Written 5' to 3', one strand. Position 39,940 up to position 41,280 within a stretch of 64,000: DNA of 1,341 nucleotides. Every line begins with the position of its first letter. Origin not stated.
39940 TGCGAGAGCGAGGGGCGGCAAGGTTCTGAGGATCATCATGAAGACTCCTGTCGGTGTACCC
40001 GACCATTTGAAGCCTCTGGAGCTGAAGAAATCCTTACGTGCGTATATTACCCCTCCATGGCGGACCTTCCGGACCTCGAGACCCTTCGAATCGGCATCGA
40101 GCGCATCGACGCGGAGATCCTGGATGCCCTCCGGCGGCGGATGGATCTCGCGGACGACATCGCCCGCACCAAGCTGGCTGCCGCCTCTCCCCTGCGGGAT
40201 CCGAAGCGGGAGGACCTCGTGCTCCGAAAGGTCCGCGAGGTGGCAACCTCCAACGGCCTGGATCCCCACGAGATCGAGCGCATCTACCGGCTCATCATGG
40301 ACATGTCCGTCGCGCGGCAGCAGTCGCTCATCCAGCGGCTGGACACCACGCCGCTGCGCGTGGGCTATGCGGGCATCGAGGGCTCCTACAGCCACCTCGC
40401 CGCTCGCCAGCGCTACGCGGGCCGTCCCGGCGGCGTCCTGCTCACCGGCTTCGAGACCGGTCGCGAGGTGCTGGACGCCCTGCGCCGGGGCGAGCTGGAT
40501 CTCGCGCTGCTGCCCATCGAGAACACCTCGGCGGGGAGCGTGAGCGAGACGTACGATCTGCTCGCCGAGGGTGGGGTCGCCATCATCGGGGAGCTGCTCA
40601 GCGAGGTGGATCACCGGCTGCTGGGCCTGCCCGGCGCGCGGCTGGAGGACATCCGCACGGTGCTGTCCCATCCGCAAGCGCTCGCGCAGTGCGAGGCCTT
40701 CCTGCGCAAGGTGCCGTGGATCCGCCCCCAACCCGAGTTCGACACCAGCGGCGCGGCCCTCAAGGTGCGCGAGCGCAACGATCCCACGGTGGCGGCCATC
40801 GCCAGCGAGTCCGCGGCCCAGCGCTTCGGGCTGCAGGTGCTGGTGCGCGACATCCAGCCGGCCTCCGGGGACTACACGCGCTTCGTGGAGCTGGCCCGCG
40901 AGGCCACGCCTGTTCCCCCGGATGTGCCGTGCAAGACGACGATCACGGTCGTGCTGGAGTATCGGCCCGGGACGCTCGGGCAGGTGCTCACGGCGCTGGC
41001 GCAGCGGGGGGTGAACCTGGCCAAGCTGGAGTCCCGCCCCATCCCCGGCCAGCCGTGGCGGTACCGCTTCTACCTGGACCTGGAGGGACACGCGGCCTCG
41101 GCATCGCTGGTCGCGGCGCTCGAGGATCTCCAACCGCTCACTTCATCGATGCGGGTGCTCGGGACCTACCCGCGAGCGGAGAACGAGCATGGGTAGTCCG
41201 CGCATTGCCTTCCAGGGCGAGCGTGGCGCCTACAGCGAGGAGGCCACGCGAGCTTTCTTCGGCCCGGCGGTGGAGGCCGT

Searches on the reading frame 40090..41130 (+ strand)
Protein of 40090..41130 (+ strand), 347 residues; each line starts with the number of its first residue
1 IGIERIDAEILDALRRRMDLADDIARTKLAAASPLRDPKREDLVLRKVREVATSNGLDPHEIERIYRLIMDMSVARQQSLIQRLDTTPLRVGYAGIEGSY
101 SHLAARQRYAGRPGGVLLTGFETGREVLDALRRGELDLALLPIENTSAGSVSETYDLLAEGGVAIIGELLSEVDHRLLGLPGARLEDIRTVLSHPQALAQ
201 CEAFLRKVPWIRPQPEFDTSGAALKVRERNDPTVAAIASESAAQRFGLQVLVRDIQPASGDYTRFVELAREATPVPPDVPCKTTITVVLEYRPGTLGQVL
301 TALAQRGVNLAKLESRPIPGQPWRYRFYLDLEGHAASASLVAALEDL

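Call 24: find_homologous_proteins(query=window:40090-41130:+, max_evalue=1e-30)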
Query window:40090-41130:+ (347 aa): 2524 proteins with E <= 1e-30 among 8000 candidates; the best 120 are listed.
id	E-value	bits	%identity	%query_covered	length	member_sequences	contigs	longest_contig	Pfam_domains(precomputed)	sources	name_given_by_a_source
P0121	1.5e-206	703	92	100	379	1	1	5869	PF00800.24,PF01842.32,PF01817.27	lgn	-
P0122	1.0e-202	690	92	100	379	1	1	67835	PF00800.24,PF01842.32,PF01817.27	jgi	jgi:chorismate mutase/prephenate dehydratase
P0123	1.5e-202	690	91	100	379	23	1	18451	PF00800.24,PF01842.32,PF01817.27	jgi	jgi:chorismate mutase/prephenate dehydratase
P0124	2.1e-201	686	90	100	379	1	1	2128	PF00800.24,PF01842.32,PF01817.27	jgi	jgi:chorismate mutase / prephenate dehydratase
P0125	3.1e-201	685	90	100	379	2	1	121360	PF00800.24,PF01842.32,PF01817.27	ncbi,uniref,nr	ncbi:bifunctional chorismate mutase/prephenate dehydratase [Hyalangium gracile]|uniref:bifunctional 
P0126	8.4e-201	684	91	100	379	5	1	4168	PF00800.24,PF01842.32,PF01817.27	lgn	-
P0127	8.6e-200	681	90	100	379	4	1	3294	PF00800.24,PF01842.32,PF01817.27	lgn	-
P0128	2.3e-199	679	90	99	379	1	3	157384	PF00800.24,PF01842.32,PF01817.27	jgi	jgi:chorismate mutase/prephenate dehydratase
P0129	3.6e-199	679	89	100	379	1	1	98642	PF00800.24,PF01842.32,PF01817.27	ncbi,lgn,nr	ncbi:MAG: chorismate mutase [Myxococcaceae bacterium]|nr:chorismate mutase [Myxococcaceae bacterium]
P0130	3.9e-199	679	89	100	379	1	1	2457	PF00800.24,PF01842.32,PF01817.27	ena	-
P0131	9.6e-199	677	90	100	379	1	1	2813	PF00800.24,PF01842.32,PF01817.27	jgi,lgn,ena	-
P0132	2.9e-198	676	89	100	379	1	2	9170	PF00800.24,PF01842.32,PF01817.27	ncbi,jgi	jgi:chorismate mutase/prephenate dehydratase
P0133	4.8e-198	675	88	100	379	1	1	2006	PF00800.24,PF01842.32,PF01817.27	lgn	-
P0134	5.5e-198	675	89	100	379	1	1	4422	PF00800.24,PF01842.32,PF01817.27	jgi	jgi:chorismate mutase/prephenate dehydratase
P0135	5.6e-198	675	90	99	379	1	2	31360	PF00800.24,PF01842.32,PF01817.27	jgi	jgi:chorismate mutase / prephenate dehydratase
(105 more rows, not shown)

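Call 28: find_encoding_contigs(protein=P0122, flank=10000, max_places=2)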
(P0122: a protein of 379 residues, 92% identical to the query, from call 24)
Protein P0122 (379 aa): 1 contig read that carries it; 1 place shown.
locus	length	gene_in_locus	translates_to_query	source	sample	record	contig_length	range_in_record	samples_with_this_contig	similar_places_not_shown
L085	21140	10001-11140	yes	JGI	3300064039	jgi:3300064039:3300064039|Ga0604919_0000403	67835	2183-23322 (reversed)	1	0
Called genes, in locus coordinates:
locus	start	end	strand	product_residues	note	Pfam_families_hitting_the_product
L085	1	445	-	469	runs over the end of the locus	PF02706:Wzz (weak)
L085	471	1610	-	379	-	-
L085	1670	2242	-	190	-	PF02563:Poly_export, PF10531:SLBB, PF22461:SLBB_2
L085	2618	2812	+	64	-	-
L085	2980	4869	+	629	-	PF02922:CBM_48, PF00128:Alpha-amylase, PF11941:DUF3459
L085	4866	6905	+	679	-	PF12439:GDE_N, PF06202:GDE_C, PF22422:MGH1-like_GH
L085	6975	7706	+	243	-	-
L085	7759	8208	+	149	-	PF01878:EVE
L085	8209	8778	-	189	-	PF13801:Metal_resist (weak)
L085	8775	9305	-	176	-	-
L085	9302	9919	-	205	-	PF04542:Sigma70_r2 (weak), PF08281:Sigma70_r4_2, PF04545:Sigma70_r4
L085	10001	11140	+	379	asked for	PF01817:CM_2, PF00800:PDT, PF01842:ACT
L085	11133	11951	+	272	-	PF00800:PDT, PF01842:ACT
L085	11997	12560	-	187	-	PF07719:TPR_2 (faint), PF12895:ANAPC3 (weak), PF14559:TPR_19 (weak), PF00515:TPR_1 (weak), PF13424:TPR_12 (weak), PF13432:TPR_16 (weak), PF14559:TPR_19 (weak), PF21033:RMD1-3 (weak), +7 more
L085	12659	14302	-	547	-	PF00072:Response_reg, PF00158:Sigma54_activat, PF14532:Sigma54_activ_2, PF01078:Mg_chelatase (faint), PF00004:AAA (weak), PF07728:AAA_5 (weak), PF25601:AAA_lid_14, PF02954:HTH_8 (weak)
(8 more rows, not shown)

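Call 29: find_encoding_contigs(protein=P0125, flank=10000, max_places=2)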
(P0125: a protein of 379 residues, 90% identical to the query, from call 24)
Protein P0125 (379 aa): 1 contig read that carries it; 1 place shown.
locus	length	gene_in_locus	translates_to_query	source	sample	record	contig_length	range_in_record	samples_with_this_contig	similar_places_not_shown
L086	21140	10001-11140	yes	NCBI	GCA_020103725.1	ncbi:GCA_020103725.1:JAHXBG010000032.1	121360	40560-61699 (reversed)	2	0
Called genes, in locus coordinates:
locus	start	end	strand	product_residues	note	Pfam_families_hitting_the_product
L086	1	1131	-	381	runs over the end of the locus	-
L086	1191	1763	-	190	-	PF02563:Poly_export, PF10531:SLBB, PF22461:SLBB_2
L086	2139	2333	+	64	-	-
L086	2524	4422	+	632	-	PF02922:CBM_48 (weak), PF00128:Alpha-amylase, PF11941:DUF3459 (weak)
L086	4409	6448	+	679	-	PF12439:GDE_N, PF06202:GDE_C, PF17389:Bac_rhamnosid6H (weak), PF22422:MGH1-like_GH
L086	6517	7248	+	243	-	-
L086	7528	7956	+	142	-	PF01878:EVE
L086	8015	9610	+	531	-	PF13520:AA_permease_2, PF00324:AA_permease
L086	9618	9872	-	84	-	-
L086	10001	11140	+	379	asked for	PF01817:CM_2, PF00800:PDT, PF01842:ACT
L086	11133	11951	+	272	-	PF00800:PDT, PF01842:ACT (weak)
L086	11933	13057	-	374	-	PF18152:DAHP_snth_FXD, PF00793:DAHP_synth_1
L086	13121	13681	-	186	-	PF07719:TPR_2 (faint), PF13174:TPR_6 (faint), PF00515:TPR_1 (faint), PF13432:TPR_16 (faint), PF13181:TPR_8 (faint), PF13371:TPR_9 (faint), PF13428:TPR_14 (faint), PF13424:TPR_12, +3 more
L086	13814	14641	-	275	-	PF01370:Epimerase (weak)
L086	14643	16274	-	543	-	PF00072:Response_reg, PF00004:AAA (faint), PF00158:Sigma54_activat, PF14532:Sigma54_activ_2, PF07728:AAA_5 (weak), PF25601:AAA_lid_14, PF02954:HTH_8 (weak)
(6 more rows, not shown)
